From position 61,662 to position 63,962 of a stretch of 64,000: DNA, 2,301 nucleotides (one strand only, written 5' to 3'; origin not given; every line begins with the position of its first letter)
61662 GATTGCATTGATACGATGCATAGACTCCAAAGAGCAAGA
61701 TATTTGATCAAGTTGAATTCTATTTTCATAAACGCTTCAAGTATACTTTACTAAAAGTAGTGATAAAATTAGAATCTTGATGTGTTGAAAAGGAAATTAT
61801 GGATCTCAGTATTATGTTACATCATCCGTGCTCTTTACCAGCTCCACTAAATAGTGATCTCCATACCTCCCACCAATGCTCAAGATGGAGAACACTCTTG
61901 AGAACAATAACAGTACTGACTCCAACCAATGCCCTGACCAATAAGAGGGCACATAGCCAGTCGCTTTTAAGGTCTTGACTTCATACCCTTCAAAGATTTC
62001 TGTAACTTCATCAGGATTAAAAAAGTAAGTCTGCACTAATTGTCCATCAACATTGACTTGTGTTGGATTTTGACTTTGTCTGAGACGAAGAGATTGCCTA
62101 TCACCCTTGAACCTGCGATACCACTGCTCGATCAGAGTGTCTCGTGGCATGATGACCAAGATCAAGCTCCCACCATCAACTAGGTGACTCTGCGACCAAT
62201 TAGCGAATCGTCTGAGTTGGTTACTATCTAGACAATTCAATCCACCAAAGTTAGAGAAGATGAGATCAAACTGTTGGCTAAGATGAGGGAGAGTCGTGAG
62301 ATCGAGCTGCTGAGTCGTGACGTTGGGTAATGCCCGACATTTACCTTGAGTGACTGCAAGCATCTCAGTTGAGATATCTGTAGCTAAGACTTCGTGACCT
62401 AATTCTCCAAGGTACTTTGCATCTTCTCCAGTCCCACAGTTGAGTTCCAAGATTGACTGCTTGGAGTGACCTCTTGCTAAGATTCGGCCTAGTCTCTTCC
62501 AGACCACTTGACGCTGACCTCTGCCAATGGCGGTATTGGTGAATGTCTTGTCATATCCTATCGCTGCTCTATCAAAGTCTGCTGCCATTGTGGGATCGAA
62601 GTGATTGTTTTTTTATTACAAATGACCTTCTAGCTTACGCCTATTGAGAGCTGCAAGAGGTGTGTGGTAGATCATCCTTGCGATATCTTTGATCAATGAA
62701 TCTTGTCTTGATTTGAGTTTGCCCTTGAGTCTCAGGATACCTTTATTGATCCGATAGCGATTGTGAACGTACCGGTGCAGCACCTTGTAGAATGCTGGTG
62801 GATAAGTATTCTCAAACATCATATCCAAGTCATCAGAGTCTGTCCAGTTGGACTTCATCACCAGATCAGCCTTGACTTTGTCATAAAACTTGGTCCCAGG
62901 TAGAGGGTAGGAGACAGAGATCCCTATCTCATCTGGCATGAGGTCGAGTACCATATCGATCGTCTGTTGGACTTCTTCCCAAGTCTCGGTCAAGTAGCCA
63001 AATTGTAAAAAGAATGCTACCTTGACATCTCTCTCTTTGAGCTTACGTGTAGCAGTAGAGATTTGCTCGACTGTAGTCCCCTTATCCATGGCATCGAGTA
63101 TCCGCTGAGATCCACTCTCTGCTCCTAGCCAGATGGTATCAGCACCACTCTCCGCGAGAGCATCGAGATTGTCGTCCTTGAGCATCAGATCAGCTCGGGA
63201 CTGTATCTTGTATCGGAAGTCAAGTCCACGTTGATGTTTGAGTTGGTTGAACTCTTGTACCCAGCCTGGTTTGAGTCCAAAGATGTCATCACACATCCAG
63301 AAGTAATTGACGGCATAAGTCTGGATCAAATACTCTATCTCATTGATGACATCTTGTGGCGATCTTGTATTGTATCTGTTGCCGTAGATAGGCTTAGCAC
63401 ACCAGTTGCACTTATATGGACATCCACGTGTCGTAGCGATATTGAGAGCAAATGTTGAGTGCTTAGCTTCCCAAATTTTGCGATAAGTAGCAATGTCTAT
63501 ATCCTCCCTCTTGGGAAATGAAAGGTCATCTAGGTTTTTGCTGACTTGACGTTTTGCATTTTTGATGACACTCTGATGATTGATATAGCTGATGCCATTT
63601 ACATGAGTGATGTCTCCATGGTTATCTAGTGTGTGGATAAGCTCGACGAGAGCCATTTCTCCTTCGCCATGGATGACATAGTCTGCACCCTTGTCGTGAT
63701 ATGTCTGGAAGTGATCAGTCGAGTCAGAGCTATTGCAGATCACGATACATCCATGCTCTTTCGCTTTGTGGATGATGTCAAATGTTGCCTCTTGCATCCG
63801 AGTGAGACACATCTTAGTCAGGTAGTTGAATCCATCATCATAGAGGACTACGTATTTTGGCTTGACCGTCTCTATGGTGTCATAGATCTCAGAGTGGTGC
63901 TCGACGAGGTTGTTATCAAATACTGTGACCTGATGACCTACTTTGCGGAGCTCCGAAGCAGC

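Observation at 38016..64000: Atypical surface-modification island: three B12-radical-SAM paralogues plus methyl-, sulfo- and GT-C transferases around a giant T9SS adhesin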

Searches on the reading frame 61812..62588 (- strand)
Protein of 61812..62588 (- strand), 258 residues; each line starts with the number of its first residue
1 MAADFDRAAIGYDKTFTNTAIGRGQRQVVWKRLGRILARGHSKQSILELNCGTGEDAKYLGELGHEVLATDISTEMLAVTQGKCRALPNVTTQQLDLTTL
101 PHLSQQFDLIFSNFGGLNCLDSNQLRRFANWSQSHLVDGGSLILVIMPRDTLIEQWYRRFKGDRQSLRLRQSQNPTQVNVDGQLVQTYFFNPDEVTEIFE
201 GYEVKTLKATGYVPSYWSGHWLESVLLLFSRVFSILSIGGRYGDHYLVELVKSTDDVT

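Call 6: search_protein_families(library=pfam, proteins=[window:61812-62588:-], max_evalue=0.01)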
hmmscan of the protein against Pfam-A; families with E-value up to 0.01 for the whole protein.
window:61812-62588:- (258 aa): 10 families
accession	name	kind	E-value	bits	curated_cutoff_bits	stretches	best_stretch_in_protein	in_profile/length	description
PF13649.12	Methyltransf_25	-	1e-15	58.6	27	1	46-140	1-97/97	Methyltransferase domain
PF08241.18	Methyltransf_11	-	2.1e-11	44.7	21.2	1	47-142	1-93/95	Methyltransferase domain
PF08242.18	Methyltransf_12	-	7.1e-10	39.9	30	1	47-141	1-97/98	Methyltransferase domain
PF13847.12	Methyltransf_31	-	1.2e-07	32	27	1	41-113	2-81/145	Methyltransferase domain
PF13489.12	Methyltransf_23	-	4.4e-07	30.2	27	1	31-169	11-141/164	Methyltransferase domain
PF03848.20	TehB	-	1e-05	25.5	20.4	1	45-147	33-136/193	Tellurite resistance protein TehB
PF01209.24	Ubie_methyltran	-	0.00018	21.4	20.1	1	5-124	13-134/233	ubiE/COQ5 methyltransferase family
PF05175.20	MTS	-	0.0026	17.8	23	1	42-147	31-141/170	Methyltransferase small domain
PF02353.26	CMAS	-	0.0038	17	27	1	44-144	64-164/273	Mycolic acid cyclopropane synthetase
PF05724.17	TPMT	-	0.0059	16.7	26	0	31-92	24-87/218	Thiopurine S-methyltransferase (TPMT)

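Call 28: find_encoding_contigs(protein=window:61812-62588:-, flank=10000, max_places=3)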
Protein window:61812-62588:- (258 aa): 1 contig read that carries it; 1 place shown.
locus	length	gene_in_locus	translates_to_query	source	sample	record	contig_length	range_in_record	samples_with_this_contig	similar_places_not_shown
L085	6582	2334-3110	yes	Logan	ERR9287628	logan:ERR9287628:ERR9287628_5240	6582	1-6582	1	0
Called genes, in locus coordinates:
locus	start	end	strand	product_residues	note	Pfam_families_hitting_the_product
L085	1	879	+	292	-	?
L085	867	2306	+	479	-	PF04055:Radical_SAM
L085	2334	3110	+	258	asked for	PF13489:Methyltransf_23 (weak), PF03848:TehB (weak), PF13847:Methyltransf_31 (weak), PF08241:Methyltransf_11, PF08242:Methyltransf_12, PF13649:Methyltransf_25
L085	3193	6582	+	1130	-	?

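Call 31: search_protein_families(library=ncbifam, proteins=[window:61812-62588:-], max_evalue=0.01)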
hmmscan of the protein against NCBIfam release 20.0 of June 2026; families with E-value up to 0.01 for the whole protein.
window:61812-62588:- (258 aa): 25 families
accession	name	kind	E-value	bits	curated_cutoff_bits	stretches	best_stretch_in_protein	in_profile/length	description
NF041820.1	daptide_MTase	equivalog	5.1e-13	49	175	1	40-153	35-151/243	daptide-type RiPP biosynthesis methyltransferase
TIGR02072.1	BioC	equivalog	9.5e-13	48.5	184.95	1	25-161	16-148/244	malonyl-ACP O-methyltransferase BioC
NF001241.0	PRK00216.1-2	equivalog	1.1e-12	48.1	327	1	2-124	14-130/231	demethylmenaquinone methyltransferase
TIGR01934.1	MenG_MenH_UbiE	subfamily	2.4e-12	46.6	158.35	1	5-124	5-124/223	ubiquinone/menaquinone biosynthesis methyltransferase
NF001244.0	PRK00216.1-5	equivalog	2.3e-10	40.2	216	1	5-121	14-133/236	bifunctional demethylmenaquinone methyltransferase/2-methoxy-6-polyprenyl-1,4-benzoquinol methylase UbiE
NF043040.1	corrin_prot_MT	hypoth_equivalog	3.1e-10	39.9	180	1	29-145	30-148/216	corrinoid protein-associated methyltransferase CpaM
NF007610.0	PRK10258.1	equivalog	1.3e-08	34.5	342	1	2-120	10-117/251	malonyl-ACP O-methyltransferase BioC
NF008264.0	PRK11036.1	equivalog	3.9e-08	33.1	366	1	4-86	5-88/261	tRNA uridine 5-oxyacetic acid(34) methyltransferase CmoM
NF008992.0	PRK12335.1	equivalog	1e-06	28.1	303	1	42-145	122-224/289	SAM-dependent methyltransferase TehB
NF001240.0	PRK00216.1-1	equivalog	1.7e-06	27.3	378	1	18-124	40-151/251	bifunctional demethylmenaquinone methyltransferase/2-methoxy-6-polyprenyl-1,4-benzoquinol methylase UbiE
NF008405.0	PRK11207.1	equivalog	3.5e-06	26.6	218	1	45-147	33-136/198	tellurite resistance methyltransferase TehB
TIGR02021.1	BchM-ChlM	equivalog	1.1e-05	24.9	158.9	1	20-111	32-123/218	magnesium protoporphyrin IX methyltransferase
NF047649.1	MTase_UXPK_star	exception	1.9e-05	23.8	460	1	42-145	77-182/283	methyltransferase/UXPK-star double selenoprotein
TIGR00477.1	tehB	equivalog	2.4e-05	23.7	219.5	1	45-140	76-170/238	tellurite resistance methyltransferase TehB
NF045667.1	MTase_DVU1556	equivalog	7.8e-05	22.2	155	1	38-113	18-91/213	DVU_1556 family methyltransferase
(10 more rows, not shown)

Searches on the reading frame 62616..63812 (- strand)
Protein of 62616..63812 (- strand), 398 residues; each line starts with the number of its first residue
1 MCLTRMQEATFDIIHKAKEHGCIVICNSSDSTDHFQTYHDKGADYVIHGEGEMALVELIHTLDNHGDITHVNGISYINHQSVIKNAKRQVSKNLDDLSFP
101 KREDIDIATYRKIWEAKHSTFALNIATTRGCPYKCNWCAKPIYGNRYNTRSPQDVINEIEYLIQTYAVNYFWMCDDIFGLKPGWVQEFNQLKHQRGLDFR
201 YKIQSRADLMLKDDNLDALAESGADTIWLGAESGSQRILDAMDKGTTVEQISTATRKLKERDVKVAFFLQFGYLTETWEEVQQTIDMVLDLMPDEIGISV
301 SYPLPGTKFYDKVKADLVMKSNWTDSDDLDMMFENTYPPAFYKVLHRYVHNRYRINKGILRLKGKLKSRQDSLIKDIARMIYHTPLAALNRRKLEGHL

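Call 6: search_protein_families(library=pfam, proteins=[window:62616-63812:-], max_evalue=0.01)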
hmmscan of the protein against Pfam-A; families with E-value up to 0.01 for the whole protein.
window:62616-63812:- (398 aa): 2 families
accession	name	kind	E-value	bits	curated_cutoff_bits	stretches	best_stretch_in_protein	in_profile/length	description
PF04055.27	Radical_SAM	-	7.8e-21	75.4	29.5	1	127-287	3-165/166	Radical SAM superfamily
PF08497.15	Radical_SAM_N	-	0.00025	20.8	25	1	40-119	158-227/301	Radical SAM N-terminal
